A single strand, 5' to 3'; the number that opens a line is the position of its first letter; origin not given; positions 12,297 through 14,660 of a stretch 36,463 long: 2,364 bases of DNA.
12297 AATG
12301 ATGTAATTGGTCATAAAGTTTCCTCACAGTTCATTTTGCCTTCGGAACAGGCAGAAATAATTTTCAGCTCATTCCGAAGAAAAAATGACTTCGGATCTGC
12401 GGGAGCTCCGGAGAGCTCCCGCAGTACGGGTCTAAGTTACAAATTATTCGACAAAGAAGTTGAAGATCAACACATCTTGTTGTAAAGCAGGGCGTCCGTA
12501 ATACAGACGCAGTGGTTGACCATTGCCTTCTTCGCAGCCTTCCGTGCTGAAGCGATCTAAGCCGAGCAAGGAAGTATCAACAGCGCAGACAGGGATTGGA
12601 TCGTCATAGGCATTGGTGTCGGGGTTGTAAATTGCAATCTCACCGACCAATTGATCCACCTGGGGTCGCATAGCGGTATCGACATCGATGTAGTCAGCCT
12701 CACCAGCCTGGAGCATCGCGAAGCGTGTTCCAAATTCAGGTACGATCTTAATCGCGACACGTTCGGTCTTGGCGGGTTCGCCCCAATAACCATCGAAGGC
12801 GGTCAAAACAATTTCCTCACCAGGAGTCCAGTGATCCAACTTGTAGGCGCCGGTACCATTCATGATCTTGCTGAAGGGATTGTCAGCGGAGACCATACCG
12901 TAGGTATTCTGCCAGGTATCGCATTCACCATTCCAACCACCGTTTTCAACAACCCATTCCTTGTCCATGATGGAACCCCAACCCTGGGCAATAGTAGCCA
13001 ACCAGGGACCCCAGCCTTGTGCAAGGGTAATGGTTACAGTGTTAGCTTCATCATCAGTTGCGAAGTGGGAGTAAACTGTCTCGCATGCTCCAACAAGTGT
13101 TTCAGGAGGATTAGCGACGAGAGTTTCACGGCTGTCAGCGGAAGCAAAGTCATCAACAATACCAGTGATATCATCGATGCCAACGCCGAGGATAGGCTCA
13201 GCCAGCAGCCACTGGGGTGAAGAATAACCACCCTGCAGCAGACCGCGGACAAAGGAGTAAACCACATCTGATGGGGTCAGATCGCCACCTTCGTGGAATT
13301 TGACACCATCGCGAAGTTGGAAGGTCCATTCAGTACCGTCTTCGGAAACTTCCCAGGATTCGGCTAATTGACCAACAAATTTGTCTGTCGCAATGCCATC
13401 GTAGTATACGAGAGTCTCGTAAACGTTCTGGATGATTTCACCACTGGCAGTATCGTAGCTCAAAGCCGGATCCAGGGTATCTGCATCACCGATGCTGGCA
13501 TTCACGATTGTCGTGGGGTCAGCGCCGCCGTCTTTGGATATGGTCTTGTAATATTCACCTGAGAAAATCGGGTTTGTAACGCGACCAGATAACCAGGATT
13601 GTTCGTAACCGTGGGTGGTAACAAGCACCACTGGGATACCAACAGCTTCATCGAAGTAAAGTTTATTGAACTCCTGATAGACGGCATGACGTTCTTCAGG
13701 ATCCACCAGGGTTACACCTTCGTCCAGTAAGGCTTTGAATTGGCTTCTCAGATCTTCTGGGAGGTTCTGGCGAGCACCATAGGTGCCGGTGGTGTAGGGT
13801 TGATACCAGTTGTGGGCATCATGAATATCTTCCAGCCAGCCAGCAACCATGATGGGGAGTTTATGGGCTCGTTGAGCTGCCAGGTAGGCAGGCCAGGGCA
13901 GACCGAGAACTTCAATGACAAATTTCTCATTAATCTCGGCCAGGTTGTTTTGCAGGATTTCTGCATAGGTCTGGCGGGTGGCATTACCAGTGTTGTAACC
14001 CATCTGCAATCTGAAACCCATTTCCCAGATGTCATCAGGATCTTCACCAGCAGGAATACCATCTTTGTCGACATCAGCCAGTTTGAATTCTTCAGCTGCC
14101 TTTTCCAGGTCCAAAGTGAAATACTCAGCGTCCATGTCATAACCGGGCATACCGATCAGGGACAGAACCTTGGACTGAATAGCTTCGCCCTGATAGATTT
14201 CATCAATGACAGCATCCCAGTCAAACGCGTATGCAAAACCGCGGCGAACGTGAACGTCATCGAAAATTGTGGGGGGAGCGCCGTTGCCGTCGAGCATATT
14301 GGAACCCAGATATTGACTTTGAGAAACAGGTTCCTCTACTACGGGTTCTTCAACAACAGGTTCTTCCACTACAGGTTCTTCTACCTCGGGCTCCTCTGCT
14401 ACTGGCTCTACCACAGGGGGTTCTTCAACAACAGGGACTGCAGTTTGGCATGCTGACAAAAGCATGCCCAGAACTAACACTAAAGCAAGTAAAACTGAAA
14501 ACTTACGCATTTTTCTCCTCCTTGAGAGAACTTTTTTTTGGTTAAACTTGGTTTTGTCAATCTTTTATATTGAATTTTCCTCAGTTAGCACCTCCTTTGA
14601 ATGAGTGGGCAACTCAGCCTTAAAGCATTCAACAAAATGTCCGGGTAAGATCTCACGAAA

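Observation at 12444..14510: Circularly permuted family-5 (Opp/Dpp-type) substrate-binding protein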

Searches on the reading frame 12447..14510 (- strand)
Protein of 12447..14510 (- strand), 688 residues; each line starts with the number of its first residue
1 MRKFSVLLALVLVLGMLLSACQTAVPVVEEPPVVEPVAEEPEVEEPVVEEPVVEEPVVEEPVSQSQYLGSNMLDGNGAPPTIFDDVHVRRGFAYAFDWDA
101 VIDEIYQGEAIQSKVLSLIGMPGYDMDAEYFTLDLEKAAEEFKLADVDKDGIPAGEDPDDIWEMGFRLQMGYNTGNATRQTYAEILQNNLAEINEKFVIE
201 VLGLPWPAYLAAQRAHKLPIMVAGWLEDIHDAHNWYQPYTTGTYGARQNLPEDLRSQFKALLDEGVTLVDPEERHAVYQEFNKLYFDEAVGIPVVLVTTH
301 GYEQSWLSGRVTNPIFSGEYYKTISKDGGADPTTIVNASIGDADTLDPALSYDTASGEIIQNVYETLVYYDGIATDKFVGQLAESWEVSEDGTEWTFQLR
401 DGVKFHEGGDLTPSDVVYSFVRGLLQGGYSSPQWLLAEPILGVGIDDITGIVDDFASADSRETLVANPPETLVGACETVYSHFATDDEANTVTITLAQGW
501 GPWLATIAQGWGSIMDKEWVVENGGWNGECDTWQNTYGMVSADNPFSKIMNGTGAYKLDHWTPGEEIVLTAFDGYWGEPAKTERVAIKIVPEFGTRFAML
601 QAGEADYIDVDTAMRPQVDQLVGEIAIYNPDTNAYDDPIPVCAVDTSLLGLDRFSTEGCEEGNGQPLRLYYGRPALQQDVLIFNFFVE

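Call 5: search_protein_families(library=pfam, proteins=[window:12447-14510:-], max_evalue=0.01)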
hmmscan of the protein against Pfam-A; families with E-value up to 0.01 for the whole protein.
window:12447-14510:- (688 aa): 2 families
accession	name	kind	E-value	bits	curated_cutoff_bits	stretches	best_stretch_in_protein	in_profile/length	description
PF00496.27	SBP_bac_5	-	5.7e-64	217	32.4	2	377-618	1-185/368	Bacterial extracellular solute-binding proteins, family 5 Middle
PF02095.21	Extensin_1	-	0.0047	17.2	105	1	26-61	94-129/171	Extensin-like protein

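Call 6: search_protein_families(library=ncbifam, proteins=[window:12447-14510:-], max_evalue=0.01)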
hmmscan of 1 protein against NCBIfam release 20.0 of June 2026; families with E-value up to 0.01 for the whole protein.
window:12447-14510:- (688 aa): 12 families
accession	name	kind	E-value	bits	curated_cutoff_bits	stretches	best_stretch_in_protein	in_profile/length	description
TIGR02294.1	nickel_nikA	equivalog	1.7e-34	119.2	393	3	335-412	8-82/501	nickel ABC transporter substrate-binding protein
NF043070.1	DppA_dipep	equivalog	1.2e-32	113.2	1005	3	83-300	304-509/535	dipeptide ABC transporter periplasmic-binding protein DppA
NF045467.1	Opp4A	equivalog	1.3e-24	86.4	650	3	552-621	209-277/556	oligopeptide ABC transporter substrate-binding protein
NF047575.1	opine_bind_CntA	exception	1.4e-22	80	800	2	330-411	34-110/535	staphylopine-dependent metal ABC transporter substrate-binding lipoprotein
NF045468.1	Opp5A_nikA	equivalog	3.9e-19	68.5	600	2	344-424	29-102/488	nickel ABC transporter substrate-binding protein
NF011942.0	PRK15413.1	equivalog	8.4e-16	57.7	594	2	337-415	32-108/512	glutathione ABC transporter substrate-binding protein GsiB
NF011689.0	PRK15109.1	equivalog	1.5e-13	50.3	560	1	360-422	62-129/547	ABC transporter substrate-binding protein SapA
NF011684.0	PRK15104.1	equivalog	3.9e-13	49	947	1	331-422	37-125/543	oligopeptide ABC transporter substrate-binding protein OppA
NF007287.0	PRK09755.1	equivalog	6.7e-12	45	1098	1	341-424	41-122/535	ABC transporter substrate-binding protein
TIGR04028.1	SBP_KPN_01854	hypoth_equivalog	8.1e-09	34.6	468.5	1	356-420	23-87/509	TIGR04028 family ABC transporter substrate-binding protein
NF043077.1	MMSYN1_0169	equivalog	4.6e-08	32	650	1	347-404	52-107/896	oligopeptide ABC transporter substrate-binding protein OppA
NF010149.0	PRK13626.1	equivalog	7.7e-06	24.8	476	0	379-425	165-210/552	HTH-type transcriptional regulator SgrR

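Call 7: search_solved_structures(query=window:12447-14510:-, max_evalue=0.001, show_alignments=3)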
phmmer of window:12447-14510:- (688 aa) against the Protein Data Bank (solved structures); distinct sequences matched with E-value up to 0.001: 81 (the best 60 are shown).
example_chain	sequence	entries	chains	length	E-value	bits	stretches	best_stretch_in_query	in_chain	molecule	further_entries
8z1y_F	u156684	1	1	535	3.3e-31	111.6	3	83-316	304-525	Dipeptide-binding protein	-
1dpe_A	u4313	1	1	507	5e-31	111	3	83-316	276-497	DIPEPTIDE-BINDING PROTEIN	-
1dpp_A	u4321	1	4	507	5.6e-31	110.8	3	83-316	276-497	DIPEPTIDE BINDING PROTEIN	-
5f1q_A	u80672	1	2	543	3e-30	108.5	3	83-330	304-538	Periplasmic dipeptide transport protein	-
8z1z_F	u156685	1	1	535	7.6e-30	107.1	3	83-316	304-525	Dipeptide-binding protein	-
3m8u_A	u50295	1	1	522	1.8e-26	95.9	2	81-293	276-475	Heme-binding protein A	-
5u4o_A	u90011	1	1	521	5.3e-25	91.1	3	551-607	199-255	ABC transporter substrate-binding protein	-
6ofq_A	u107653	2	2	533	1.5e-21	79.7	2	335-432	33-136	Heme-binding protein A / AI-2 binding protein A | Heme-binding protein A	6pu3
8upi_A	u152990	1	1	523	1.9e-21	79.3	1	327-422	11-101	Peptide ABC transporter substrate-binding protein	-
3tpa_A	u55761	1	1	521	2.1e-21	79.2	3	330-422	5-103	Heme-binding protein A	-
8are_A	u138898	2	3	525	3.3e-19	72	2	83-310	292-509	Oligopeptide-binding protein OppA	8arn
4oer_A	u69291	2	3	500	7.3e-19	70.8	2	552-632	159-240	NikA protein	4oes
6hlx_A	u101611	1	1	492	1.9e-18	69.4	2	340-426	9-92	AgaA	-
8efz_A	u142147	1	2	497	7.6e-17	64.1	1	546-635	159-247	Extracellular solute-binding protein family 5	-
5yh8_A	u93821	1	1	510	3.9e-16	61.8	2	362-417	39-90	Nickel ABC transporter substrate-binding protein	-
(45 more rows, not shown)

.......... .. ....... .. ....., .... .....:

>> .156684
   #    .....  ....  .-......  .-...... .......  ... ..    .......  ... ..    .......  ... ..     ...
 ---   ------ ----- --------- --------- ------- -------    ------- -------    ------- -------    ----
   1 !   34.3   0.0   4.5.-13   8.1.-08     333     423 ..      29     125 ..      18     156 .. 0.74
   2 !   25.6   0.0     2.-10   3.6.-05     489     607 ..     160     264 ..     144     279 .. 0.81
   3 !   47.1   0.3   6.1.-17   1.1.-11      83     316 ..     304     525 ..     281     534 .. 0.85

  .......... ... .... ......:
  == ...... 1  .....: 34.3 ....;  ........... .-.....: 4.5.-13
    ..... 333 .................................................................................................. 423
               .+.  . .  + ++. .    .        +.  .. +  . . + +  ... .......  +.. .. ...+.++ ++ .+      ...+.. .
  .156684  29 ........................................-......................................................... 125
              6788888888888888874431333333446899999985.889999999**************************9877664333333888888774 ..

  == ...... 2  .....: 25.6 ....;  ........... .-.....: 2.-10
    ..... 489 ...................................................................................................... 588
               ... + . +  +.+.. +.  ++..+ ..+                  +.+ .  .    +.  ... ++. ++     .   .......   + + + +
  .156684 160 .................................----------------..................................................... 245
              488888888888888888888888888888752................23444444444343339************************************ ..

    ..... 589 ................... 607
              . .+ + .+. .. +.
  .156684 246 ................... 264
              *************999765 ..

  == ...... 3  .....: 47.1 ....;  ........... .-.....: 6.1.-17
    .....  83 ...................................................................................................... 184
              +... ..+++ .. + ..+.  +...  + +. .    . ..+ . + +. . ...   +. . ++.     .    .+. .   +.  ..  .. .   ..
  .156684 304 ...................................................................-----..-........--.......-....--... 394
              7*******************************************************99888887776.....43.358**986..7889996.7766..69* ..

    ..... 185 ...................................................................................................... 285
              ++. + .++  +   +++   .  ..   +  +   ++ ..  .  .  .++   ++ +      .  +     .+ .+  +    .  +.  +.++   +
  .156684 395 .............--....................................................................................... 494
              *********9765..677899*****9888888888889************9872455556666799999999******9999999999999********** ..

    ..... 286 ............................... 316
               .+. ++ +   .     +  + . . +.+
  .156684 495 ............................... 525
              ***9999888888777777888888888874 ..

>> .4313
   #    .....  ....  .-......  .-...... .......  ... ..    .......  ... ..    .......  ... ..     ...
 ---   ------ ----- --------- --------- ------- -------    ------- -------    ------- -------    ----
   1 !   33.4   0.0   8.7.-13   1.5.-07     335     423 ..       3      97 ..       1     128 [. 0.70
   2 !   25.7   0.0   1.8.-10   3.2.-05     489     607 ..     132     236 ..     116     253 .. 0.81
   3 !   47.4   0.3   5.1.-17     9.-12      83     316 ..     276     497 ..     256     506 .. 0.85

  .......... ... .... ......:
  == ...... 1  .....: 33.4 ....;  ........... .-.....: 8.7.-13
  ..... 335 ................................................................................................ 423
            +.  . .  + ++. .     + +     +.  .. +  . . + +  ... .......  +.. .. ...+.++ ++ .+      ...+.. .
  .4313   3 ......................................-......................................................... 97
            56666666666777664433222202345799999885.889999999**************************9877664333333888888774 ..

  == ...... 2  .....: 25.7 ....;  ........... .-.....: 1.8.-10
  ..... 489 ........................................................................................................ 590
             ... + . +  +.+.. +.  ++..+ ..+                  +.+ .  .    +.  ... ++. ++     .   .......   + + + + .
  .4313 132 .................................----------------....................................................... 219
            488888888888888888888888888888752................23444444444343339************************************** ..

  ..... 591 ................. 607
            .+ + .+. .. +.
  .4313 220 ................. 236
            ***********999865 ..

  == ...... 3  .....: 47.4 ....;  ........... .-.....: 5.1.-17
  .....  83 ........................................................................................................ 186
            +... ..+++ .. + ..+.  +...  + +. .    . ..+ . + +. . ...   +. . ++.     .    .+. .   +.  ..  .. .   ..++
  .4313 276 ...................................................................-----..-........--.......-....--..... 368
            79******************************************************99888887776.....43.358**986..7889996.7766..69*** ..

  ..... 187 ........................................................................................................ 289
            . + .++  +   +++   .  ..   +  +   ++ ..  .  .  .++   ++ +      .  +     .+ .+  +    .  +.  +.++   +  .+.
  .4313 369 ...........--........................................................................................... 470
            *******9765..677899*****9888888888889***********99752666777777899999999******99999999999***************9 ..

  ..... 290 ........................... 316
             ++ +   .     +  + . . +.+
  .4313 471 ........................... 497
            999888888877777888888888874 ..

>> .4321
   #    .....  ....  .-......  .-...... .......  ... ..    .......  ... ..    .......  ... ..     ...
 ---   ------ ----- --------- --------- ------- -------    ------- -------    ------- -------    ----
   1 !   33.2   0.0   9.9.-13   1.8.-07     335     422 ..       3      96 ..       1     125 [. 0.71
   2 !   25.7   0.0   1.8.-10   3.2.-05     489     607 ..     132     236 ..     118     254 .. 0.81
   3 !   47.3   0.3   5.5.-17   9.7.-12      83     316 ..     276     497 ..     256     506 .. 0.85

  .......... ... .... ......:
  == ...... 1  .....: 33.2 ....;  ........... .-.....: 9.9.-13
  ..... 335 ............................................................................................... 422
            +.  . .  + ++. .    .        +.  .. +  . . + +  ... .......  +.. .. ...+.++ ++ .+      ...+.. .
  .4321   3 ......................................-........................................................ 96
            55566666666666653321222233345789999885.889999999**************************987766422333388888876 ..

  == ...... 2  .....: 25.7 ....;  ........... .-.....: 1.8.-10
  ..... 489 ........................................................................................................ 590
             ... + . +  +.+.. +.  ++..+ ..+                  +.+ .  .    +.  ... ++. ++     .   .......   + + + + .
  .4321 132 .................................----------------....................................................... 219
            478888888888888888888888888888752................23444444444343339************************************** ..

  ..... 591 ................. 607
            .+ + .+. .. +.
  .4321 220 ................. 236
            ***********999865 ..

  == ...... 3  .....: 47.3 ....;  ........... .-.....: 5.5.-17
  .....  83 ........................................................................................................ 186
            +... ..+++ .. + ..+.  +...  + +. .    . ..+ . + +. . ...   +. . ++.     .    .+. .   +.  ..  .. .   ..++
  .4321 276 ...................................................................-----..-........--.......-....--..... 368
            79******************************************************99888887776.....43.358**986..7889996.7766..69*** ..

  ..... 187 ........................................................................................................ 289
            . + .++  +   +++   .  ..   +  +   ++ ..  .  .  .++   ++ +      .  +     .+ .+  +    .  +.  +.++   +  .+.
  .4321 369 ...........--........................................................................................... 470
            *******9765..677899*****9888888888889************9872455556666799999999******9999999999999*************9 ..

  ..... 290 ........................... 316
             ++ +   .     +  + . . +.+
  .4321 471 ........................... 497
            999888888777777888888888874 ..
